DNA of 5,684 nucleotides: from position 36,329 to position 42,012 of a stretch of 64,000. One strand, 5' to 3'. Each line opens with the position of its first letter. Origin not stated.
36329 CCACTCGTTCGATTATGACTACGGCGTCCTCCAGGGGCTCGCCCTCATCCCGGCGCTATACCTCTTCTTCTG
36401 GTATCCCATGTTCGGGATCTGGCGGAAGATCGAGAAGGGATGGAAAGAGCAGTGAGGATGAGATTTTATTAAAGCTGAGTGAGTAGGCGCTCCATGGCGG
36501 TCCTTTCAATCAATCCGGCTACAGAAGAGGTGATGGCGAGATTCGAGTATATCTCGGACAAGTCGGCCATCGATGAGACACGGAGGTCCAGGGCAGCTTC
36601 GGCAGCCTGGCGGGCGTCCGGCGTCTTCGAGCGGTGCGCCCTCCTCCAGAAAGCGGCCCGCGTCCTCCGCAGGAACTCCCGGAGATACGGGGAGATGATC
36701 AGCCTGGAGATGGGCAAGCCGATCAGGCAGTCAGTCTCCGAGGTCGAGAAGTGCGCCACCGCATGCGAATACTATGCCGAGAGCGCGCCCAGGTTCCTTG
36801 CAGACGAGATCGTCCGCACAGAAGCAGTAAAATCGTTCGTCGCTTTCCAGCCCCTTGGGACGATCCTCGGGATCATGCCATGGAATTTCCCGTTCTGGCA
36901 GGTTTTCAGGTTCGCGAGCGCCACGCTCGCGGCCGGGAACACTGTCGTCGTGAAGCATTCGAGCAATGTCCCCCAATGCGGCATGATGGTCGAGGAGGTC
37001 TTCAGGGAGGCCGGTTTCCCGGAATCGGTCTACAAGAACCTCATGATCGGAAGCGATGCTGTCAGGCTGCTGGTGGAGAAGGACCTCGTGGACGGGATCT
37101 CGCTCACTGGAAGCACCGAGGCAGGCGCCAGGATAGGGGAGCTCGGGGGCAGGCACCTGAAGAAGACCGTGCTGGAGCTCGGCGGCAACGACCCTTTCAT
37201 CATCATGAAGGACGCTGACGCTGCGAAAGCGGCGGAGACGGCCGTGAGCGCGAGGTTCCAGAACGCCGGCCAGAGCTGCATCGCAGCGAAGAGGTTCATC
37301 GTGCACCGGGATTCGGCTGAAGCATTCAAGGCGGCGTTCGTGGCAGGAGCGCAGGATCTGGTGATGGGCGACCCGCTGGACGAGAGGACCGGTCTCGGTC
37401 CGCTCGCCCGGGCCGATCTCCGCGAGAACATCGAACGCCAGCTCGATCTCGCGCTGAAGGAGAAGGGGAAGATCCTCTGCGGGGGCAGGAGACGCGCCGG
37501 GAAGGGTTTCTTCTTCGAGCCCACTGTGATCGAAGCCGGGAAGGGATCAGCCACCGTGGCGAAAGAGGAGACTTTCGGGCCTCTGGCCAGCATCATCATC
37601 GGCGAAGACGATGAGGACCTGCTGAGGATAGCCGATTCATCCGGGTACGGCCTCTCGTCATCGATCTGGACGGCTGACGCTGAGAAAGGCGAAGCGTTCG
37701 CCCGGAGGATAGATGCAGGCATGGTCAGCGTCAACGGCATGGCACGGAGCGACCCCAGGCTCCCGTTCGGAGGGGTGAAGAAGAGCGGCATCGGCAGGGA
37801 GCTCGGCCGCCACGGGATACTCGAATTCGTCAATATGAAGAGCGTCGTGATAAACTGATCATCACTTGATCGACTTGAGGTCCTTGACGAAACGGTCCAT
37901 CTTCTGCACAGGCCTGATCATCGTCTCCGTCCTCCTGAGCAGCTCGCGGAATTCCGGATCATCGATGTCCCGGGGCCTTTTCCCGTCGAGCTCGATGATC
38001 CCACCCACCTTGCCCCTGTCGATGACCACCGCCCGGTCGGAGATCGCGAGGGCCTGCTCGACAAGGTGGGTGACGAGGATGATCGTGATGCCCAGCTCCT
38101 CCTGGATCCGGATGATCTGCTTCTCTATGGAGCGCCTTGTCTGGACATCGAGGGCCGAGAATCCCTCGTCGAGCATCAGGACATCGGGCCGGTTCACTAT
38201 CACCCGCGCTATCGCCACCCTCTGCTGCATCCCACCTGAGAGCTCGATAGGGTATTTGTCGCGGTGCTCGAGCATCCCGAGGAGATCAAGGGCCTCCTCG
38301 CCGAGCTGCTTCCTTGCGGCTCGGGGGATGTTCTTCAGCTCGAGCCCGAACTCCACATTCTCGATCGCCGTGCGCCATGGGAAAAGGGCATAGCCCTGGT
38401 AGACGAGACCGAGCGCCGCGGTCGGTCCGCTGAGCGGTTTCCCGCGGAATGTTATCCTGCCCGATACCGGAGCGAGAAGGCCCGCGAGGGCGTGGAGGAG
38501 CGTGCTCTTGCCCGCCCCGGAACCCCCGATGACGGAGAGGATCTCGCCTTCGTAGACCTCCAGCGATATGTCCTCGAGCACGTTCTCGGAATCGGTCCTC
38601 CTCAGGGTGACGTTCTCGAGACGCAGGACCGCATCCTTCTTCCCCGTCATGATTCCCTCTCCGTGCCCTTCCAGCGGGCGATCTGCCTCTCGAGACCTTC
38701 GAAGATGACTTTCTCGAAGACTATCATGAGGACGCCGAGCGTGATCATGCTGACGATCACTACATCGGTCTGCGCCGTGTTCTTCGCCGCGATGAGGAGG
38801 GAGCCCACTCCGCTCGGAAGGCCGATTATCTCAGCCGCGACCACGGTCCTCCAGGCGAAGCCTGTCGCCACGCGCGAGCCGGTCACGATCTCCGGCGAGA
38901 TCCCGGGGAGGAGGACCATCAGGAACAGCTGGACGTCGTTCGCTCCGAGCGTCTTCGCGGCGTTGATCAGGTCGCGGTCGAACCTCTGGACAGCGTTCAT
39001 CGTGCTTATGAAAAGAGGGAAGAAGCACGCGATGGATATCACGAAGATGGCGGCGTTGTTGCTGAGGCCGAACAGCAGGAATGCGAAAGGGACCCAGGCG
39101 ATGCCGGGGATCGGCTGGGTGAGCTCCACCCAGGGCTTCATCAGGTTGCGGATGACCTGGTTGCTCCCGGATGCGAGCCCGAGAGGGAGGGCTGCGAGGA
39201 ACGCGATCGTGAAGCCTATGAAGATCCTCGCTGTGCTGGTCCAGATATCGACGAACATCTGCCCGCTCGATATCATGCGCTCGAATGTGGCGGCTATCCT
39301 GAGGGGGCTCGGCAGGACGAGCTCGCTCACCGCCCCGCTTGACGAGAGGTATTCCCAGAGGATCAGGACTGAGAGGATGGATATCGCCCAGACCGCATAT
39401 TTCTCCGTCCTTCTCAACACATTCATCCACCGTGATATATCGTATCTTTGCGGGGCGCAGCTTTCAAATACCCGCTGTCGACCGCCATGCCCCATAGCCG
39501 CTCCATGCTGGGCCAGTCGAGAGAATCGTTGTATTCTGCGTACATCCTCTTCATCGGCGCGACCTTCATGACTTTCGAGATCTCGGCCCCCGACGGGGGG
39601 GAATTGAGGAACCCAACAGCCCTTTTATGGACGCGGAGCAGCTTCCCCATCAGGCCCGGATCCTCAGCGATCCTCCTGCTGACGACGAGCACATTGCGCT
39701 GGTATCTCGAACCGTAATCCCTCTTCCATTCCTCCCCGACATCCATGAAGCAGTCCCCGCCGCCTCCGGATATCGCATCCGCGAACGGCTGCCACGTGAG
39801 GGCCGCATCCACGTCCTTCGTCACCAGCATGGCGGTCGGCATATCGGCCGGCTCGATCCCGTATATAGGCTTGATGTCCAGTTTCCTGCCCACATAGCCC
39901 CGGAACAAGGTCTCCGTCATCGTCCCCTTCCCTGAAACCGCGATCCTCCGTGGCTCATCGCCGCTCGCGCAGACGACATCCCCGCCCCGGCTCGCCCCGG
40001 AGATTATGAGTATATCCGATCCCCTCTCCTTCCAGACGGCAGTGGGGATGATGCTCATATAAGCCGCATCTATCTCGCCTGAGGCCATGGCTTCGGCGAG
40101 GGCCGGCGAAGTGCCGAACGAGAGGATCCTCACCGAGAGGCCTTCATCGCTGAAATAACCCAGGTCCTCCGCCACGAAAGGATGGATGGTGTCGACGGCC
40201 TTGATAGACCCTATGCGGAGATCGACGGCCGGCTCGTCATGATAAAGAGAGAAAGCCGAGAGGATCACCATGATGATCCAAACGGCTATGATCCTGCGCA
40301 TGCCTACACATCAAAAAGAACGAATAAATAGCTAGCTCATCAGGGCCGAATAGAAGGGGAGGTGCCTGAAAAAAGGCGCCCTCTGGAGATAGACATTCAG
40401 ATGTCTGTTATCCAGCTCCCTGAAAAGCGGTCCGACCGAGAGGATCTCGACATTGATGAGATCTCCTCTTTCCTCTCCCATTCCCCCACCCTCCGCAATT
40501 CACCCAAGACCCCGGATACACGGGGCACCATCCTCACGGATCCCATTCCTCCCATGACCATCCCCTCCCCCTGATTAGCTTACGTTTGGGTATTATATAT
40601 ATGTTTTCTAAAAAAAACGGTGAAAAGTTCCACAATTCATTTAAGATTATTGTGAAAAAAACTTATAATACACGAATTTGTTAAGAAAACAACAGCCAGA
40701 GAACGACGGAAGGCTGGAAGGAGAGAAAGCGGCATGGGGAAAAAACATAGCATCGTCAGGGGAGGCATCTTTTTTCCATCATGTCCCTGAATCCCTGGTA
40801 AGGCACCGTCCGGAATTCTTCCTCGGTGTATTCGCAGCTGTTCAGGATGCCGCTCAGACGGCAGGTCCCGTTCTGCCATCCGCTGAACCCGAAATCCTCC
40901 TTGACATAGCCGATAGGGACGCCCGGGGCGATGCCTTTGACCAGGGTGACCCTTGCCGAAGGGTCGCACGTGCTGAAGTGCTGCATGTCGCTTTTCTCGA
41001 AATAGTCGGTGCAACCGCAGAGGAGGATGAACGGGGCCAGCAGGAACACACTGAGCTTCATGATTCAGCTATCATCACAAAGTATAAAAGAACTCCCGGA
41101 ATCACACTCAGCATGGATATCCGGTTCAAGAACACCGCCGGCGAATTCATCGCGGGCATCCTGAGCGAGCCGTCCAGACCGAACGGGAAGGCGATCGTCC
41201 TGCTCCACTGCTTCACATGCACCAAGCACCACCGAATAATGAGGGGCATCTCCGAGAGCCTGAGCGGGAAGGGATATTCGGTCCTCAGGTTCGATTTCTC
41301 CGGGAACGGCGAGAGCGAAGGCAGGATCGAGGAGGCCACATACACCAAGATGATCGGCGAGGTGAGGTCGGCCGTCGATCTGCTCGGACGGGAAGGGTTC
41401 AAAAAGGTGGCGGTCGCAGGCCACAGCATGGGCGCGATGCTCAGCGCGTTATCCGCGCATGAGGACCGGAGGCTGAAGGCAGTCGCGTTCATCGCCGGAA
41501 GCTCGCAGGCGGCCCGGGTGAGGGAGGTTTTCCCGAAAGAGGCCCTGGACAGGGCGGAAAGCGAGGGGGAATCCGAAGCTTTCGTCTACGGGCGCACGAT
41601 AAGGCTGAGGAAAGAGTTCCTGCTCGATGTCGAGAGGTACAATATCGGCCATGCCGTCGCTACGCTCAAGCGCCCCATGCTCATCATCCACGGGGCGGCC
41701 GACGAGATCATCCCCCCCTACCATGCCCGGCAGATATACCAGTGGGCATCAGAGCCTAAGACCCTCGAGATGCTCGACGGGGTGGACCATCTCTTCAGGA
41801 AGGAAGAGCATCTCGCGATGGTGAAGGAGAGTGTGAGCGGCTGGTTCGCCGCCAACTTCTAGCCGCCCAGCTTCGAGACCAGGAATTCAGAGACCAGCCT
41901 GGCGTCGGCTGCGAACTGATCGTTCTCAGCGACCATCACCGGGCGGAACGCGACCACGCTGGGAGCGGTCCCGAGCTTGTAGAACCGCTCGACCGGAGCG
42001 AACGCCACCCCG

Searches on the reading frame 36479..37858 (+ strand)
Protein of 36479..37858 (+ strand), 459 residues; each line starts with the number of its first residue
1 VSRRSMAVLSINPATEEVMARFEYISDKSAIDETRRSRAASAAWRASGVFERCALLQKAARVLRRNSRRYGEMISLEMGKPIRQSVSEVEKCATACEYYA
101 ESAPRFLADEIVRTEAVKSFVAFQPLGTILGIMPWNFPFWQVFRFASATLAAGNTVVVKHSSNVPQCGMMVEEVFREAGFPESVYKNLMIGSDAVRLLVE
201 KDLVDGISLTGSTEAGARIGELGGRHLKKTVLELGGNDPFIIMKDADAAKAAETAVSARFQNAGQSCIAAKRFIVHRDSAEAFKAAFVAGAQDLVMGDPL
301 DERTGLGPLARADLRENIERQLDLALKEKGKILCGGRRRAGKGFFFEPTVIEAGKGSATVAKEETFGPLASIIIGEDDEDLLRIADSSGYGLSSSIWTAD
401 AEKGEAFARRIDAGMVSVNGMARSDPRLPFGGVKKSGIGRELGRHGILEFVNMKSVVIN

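Call 24: search_protein_families(library=ncbifam, max_evalue=0.00001, proteins=[window:36479-37858:+])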
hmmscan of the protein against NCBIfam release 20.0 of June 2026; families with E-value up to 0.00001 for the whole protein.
window:36479-37858:+ (459 aa): 40 families (the best 25 are shown)
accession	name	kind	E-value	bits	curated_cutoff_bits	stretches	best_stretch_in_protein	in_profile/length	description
NF006915.0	PRK09406.1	equivalog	5.8e-151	503.4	730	1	6-458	1-456/457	NADP-dependent succinic semialdehyde dehydrogenase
NF010575.0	PRK13968.1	equivalog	1.8e-130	436.2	855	1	6-456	7-457/462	succinate-semialdehyde dehydrogenase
NF042989.1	AldDh_AldH_Clos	equivalog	2.1e-127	425.7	800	1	6-456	1-455/458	aldehyde dehydrogenase AldH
TIGR01804.1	BADH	equivalog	2.1e-98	329.9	668.6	1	8-454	15-467/467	betaine-aldehyde dehydrogenase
TIGR01780.1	SSADH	subfamily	3e-96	323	646.35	1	11-454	2-448/448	succinate-semialdehyde dehydrogenase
NF006916.0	PRK09407.1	equivalog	7.3e-96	321.8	521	1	11-457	39-491/526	succinic semialdehyde dehydrogenase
NF009725.0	PRK13252.1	equivalog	2e-90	303.6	593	1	8-458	24-479/488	betaine-aldehyde dehydrogenase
NF040648.1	lactal_redase_Meth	equivalog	7.1e-90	302.2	650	1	11-459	16-463/463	lactaldehyde dehydrogenase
NF045736.1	PaDhStyDRhodo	equivalog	1.1e-87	294.6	800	1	7-458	19-477/479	phenylacetaldehyde dehydrogenase StyD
NF010000.0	PRK13473.1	subfamily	1.8e-87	294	615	1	11-458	22-472/475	aminobutyraldehyde dehydrogenase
TIGR02299.1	HpaE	equivalog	1.1e-85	288.1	638.35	1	10-458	20-476/488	5-carboxymethyl-2-hydroxymuconate semialdehyde dehydrogenase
NF007497.0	PRK10090.1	equivalog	5.6e-82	276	500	1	10-457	26-476/480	aldehyde dehydrogenase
NF008415.0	PRK11241.1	equivalog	6.8e-82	275.7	828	1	11-458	31-480/482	NADP-dependent succinate-semialdehyde dehydrogenase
NF042993.1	AlphKGSA_gudD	equivalog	1.3e-80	271.5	770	1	7-458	20-480/481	alpha-ketoglutaric semialdehyde dehydrogenase GucD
NF045735.1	PaDhStyDPseudo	equivalog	3.8e-80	269.9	850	1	10-458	22-481/483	phenylacetaldehyde dehydrogenase StyD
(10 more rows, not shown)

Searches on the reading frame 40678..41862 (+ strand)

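Call 125: search_protein_families(library=pfam, max_evalue=0.001, proteins=[window:40678-41862:+])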
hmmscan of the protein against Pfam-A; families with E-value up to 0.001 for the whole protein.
window:40678-41862:+ (394 aa): 10 families
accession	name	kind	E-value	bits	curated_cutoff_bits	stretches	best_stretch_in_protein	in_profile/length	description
PF12146.15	Hydrolase_4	-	1.3e-17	64.4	27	2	171-274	5-109/239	Serine aminopeptidase, S33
PF00561.26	Abhydrolase_1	-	1.6e-14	54.6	25.8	1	172-274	2-102/245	alpha/beta hydrolase fold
PF12697.13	Abhydrolase_6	-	7.1e-11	43.6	26.3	1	173-373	1-206/217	Alpha/beta hydrolase family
PF20408.4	Abhydrolase_11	-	6e-08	33.1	27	1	172-270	4-103/193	Alpha/beta hydrolase domain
PF02129.25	Peptidase_S15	-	5.8e-07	29.9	23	0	195-278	47-132/262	X-Pro dipeptidyl-peptidase (S15 family)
PF01738.24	DLH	-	6.3e-07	29.6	21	1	158-275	1-130/217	Dienelactone hydrolase family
PF00326.27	Peptidase_S9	-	6e-05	23.1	22.6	1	228-393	47-209/213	Prolyl oligopeptidase family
PF12695.13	Abhydrolase_5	-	0.00014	22.1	27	0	240-274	55-89/164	Alpha/beta hydrolase family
PF12740.14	PETase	-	0.00021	21.2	28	0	191-274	73-157/263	PET hydrolase-like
PF20434.5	BD-FAE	-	0.00032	20.7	26.8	1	242-356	89-214/215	BD-FAE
